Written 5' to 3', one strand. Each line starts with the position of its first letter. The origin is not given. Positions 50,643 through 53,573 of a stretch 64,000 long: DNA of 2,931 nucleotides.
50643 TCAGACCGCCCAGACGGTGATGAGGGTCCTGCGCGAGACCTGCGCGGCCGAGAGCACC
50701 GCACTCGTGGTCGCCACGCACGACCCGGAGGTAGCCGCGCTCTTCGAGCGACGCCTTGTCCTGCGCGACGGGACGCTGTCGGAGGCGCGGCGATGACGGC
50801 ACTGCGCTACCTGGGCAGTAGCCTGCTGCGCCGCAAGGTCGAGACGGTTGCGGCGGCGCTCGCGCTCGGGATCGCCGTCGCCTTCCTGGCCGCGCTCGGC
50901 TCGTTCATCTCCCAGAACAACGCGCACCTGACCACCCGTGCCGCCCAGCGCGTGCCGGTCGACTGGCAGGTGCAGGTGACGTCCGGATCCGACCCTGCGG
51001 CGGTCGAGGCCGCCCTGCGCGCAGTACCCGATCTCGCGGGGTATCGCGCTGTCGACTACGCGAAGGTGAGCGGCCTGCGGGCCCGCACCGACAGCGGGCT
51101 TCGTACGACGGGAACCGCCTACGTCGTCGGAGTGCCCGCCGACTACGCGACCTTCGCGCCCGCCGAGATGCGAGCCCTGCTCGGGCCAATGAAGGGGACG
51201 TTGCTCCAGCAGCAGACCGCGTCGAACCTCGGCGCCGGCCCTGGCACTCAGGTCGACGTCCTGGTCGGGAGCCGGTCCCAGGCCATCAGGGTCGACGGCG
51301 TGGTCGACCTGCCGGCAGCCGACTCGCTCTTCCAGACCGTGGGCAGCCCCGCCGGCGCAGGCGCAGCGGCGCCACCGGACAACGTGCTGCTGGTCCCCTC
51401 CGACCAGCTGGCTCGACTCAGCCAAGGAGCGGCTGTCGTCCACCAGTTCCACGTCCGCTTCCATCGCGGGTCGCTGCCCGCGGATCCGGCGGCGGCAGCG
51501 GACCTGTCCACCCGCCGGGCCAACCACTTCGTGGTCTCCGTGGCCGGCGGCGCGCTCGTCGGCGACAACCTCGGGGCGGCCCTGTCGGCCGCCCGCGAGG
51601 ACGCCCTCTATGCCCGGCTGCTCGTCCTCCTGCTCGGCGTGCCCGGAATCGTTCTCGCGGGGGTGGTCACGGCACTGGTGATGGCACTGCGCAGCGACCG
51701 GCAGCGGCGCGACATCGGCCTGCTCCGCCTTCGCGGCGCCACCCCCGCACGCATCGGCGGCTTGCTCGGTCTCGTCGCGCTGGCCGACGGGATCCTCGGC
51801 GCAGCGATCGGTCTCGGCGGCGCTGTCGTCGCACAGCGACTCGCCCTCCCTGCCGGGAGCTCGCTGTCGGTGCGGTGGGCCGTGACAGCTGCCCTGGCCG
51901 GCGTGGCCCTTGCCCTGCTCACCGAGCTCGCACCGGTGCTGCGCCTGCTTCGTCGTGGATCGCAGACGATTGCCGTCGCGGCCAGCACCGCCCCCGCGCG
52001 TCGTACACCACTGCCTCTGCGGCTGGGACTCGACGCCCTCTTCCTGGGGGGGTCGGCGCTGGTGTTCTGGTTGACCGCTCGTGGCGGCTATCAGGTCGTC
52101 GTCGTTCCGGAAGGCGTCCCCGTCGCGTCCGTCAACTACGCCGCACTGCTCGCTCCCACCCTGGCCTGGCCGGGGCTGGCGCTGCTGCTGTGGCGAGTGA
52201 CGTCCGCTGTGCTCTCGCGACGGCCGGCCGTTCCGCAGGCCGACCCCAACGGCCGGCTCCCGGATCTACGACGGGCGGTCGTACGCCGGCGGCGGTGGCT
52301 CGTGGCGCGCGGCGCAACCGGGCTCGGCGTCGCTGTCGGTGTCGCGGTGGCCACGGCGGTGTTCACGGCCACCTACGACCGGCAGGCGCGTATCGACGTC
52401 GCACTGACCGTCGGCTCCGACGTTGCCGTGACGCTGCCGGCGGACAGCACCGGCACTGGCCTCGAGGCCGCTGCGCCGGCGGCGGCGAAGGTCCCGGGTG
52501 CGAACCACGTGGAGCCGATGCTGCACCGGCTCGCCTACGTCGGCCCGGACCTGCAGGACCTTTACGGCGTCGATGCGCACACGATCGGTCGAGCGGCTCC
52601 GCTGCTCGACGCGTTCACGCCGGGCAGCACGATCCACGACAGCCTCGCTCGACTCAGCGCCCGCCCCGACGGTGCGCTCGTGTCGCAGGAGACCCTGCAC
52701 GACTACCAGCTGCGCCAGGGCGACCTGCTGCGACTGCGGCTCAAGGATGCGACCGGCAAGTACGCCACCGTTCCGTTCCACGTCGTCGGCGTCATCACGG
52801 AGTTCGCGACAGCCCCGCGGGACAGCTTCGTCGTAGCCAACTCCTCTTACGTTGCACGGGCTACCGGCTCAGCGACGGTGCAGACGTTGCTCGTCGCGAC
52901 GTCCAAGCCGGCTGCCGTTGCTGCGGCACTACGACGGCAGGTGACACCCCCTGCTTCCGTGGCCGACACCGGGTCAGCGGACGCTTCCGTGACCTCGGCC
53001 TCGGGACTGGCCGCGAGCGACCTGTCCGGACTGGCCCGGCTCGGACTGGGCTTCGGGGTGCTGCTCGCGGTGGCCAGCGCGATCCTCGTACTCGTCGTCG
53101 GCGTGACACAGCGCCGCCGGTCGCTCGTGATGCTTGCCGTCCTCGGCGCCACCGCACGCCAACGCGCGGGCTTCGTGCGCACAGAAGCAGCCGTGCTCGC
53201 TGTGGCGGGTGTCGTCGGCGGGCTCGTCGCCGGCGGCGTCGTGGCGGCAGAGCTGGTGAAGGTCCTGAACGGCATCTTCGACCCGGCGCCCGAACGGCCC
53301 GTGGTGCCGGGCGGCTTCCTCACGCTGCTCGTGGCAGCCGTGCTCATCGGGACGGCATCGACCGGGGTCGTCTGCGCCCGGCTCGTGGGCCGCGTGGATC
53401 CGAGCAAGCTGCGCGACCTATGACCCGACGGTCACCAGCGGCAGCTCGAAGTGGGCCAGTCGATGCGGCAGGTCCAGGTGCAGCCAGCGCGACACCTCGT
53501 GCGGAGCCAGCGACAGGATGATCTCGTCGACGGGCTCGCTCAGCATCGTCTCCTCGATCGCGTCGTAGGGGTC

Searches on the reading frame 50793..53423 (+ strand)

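Call 51: search_protein_families(library=pfam, proteins=[window:50793-53423:+], max_evalue=0.001)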
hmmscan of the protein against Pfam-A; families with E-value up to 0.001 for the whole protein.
window:50793-53423:+ (876 aa): 1 family
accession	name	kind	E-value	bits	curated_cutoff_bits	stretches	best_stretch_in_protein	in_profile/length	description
PF02687.27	FtsX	-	2.8e-15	56.9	25.5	2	285-387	7-117/120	FtsX-like permease C-terminal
